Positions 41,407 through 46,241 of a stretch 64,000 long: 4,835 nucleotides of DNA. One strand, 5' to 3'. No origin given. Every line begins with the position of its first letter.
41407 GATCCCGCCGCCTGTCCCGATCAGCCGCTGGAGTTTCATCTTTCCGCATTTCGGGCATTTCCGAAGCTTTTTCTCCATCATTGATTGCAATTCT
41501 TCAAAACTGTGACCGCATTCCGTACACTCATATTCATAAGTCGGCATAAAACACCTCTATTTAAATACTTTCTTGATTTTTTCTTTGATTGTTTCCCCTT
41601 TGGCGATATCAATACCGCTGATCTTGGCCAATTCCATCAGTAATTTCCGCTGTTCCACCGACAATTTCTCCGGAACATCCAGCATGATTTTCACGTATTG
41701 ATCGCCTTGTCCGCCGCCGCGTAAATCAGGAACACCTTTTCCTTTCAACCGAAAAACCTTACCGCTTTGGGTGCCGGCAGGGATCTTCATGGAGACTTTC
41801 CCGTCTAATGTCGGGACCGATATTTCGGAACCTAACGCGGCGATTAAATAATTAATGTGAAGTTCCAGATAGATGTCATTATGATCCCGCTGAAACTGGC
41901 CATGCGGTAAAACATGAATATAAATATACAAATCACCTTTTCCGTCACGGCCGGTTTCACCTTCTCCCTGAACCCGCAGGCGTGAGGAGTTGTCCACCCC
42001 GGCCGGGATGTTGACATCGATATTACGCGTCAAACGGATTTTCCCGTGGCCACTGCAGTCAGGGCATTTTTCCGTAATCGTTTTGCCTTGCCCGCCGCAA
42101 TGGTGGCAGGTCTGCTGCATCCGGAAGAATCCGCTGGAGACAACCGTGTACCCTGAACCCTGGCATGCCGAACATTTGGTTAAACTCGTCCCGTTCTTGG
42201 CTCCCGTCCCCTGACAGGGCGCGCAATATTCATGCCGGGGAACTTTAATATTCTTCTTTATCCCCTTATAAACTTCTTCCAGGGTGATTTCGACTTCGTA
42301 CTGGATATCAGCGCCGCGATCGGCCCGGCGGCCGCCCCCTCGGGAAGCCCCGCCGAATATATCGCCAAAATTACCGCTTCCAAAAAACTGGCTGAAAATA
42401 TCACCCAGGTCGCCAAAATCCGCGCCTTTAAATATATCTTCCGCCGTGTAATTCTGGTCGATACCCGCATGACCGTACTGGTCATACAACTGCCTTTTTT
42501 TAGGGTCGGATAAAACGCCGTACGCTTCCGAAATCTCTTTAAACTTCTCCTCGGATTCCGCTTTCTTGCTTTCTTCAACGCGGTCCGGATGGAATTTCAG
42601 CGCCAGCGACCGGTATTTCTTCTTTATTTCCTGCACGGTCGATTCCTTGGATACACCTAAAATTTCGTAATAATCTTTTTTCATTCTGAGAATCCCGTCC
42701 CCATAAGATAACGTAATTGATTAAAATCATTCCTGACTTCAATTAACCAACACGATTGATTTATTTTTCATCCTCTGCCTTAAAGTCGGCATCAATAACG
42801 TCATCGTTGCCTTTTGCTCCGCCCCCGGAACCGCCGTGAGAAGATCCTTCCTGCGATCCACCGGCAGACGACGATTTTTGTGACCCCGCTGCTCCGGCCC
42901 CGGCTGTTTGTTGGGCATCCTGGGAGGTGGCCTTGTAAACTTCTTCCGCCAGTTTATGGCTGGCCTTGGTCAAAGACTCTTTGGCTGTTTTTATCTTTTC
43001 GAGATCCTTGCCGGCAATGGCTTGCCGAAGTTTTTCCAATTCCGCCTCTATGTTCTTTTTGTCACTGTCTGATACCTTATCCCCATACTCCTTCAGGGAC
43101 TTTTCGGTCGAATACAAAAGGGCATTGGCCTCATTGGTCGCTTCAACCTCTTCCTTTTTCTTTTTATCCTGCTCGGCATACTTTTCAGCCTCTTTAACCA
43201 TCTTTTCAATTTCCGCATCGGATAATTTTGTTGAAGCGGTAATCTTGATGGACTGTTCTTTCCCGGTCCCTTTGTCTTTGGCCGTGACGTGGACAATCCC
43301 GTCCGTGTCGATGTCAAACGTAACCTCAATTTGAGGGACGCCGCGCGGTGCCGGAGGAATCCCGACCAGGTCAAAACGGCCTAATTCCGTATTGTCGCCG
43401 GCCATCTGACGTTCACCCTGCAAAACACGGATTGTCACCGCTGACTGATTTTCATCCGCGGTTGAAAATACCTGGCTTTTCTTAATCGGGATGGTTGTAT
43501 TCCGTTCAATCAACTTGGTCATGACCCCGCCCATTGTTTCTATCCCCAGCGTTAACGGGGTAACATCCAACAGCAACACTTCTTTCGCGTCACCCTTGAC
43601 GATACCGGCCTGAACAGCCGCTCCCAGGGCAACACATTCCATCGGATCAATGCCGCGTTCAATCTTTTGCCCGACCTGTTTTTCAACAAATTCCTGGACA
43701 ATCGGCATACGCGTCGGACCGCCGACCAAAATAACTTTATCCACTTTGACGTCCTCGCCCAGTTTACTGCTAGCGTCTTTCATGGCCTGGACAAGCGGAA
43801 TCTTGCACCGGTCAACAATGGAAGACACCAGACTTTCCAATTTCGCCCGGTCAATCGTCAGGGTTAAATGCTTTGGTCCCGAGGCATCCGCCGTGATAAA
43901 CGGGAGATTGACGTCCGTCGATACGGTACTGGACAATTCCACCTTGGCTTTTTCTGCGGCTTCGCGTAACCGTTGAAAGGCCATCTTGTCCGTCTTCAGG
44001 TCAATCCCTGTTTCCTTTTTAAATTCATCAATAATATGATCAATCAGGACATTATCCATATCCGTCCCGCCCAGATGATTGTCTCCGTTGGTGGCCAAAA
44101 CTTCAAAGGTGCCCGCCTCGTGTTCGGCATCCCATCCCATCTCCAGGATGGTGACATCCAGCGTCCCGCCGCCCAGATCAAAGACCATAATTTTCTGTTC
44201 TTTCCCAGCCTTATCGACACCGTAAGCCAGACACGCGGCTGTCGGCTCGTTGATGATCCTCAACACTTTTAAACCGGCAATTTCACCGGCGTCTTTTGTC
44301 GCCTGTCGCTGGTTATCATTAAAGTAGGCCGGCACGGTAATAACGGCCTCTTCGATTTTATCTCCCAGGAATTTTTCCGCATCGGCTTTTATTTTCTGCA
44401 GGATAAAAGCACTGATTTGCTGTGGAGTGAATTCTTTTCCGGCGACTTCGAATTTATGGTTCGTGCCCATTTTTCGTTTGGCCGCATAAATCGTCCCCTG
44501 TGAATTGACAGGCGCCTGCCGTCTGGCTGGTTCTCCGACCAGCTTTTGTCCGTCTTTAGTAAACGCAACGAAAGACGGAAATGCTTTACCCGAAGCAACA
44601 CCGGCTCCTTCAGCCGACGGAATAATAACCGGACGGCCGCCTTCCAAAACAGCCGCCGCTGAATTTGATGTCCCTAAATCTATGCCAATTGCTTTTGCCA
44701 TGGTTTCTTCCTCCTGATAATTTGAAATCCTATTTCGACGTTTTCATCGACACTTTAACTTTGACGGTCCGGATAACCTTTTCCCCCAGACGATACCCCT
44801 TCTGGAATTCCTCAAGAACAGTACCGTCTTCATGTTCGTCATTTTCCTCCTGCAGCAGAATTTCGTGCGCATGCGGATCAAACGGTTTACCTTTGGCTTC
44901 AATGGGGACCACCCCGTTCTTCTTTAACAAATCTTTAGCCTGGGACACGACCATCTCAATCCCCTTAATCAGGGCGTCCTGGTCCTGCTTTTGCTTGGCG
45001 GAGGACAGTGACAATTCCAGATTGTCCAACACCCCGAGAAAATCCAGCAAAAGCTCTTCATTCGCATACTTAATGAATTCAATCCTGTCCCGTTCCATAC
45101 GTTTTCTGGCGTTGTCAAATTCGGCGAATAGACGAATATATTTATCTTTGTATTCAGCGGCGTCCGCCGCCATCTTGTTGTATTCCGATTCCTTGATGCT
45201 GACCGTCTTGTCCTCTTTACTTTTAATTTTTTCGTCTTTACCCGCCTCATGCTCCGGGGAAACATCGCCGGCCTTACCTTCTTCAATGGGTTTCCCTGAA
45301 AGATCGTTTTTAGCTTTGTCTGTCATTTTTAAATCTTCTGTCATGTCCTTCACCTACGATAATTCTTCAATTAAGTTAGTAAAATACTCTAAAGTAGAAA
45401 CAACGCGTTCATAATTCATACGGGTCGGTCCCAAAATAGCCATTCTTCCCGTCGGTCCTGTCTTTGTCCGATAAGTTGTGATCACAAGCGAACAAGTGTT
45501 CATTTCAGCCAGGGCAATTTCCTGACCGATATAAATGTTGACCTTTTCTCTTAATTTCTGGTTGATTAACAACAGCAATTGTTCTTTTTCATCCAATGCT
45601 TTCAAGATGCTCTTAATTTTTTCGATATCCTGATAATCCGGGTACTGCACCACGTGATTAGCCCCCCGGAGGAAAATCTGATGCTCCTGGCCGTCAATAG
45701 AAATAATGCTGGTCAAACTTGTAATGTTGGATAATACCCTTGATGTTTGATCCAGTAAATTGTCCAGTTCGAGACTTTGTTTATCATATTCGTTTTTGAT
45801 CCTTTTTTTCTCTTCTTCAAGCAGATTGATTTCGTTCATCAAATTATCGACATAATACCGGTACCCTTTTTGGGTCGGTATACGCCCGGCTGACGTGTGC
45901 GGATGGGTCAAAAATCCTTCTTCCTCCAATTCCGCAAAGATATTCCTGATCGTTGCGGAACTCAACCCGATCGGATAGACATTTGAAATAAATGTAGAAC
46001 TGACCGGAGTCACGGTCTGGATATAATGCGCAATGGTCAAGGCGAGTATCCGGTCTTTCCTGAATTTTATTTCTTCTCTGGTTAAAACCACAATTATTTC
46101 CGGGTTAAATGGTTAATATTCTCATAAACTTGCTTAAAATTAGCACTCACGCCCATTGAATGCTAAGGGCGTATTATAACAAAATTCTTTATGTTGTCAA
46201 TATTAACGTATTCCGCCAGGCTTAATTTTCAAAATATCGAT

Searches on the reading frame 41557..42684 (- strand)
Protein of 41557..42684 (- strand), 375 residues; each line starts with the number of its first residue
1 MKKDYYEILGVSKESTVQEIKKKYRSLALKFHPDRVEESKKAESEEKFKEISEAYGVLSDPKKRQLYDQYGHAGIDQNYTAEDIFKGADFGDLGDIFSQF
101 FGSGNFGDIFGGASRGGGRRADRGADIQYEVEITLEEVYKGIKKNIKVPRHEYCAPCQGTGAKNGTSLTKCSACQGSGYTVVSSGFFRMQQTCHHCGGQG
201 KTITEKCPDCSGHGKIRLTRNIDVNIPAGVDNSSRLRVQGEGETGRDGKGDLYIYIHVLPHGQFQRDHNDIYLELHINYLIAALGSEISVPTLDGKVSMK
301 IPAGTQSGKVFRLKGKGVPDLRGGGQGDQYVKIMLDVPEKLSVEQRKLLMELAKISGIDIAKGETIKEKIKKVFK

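Call 67: search_protein_families(library=pfam, proteins=[window:41557-42684:-], max_evalue=1e-8)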
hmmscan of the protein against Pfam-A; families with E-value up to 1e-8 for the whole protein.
window:41557-42684:- (375 aa): 3 families
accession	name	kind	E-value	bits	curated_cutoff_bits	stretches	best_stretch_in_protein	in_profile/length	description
PF01556.23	DnaJ_C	-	7.4e-49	166.1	26.6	1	127-338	1-152/152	DnaJ C terminal domain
PF00226.36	DnaJ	-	4.6e-26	91.2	27.8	1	4-68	1-63/63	DnaJ domain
PF00684.25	DnaJ_CXXCXGXG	-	8.6e-15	55.2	32.7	1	154-214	1-65/65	DnaJ central domain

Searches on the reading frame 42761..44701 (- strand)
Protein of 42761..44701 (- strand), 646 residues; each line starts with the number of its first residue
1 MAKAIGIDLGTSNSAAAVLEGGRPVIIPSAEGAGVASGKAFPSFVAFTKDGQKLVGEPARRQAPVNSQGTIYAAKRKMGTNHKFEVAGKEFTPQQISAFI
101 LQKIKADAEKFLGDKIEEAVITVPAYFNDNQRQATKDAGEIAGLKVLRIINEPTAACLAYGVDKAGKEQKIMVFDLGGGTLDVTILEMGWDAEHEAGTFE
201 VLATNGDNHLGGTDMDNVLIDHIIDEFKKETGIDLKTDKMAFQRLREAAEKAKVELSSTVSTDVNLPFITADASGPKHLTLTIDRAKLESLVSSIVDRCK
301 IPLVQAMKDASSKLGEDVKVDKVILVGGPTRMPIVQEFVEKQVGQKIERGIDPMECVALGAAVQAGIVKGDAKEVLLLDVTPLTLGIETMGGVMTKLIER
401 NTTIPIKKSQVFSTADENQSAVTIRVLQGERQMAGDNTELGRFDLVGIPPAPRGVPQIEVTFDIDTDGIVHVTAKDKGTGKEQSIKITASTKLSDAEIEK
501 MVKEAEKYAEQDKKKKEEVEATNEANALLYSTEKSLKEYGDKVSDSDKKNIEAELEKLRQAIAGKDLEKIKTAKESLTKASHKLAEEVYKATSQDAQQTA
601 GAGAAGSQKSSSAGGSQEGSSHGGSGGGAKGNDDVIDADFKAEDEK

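Call 67: search_protein_families(library=pfam, proteins=[window:42761-44701:-], max_evalue=1e-8)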
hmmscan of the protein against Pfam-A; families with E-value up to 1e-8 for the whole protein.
window:42761-44701:- (646 aa): 2 families
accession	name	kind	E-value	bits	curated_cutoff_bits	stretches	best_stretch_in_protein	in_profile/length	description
PF00012.26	HSP70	-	1.6e-222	740.4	20.6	2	84-589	101-598/599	Hsp70 protein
PF06723.19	MreB_Mbl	-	1.9e-15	57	27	1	3-362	2-316/327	MreB/Mbl protein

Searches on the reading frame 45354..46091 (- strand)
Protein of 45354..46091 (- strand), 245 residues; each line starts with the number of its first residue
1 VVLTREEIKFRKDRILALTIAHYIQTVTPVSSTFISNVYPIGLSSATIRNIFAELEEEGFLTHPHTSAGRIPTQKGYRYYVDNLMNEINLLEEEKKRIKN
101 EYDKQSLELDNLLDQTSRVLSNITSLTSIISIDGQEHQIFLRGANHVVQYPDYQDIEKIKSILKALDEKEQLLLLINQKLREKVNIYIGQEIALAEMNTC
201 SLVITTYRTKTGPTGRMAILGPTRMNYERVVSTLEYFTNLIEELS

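Call 67: search_protein_families(library=pfam, proteins=[window:45354-46091:-], max_evalue=1e-8)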
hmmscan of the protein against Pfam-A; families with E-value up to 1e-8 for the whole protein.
window:45354-46091:- (245 aa): 1 family
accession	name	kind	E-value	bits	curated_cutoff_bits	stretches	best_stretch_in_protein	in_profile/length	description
PF01628.27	HrcA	-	4.9e-31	108.8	22.2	1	92-231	88-215/215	HrcA protein C terminal domain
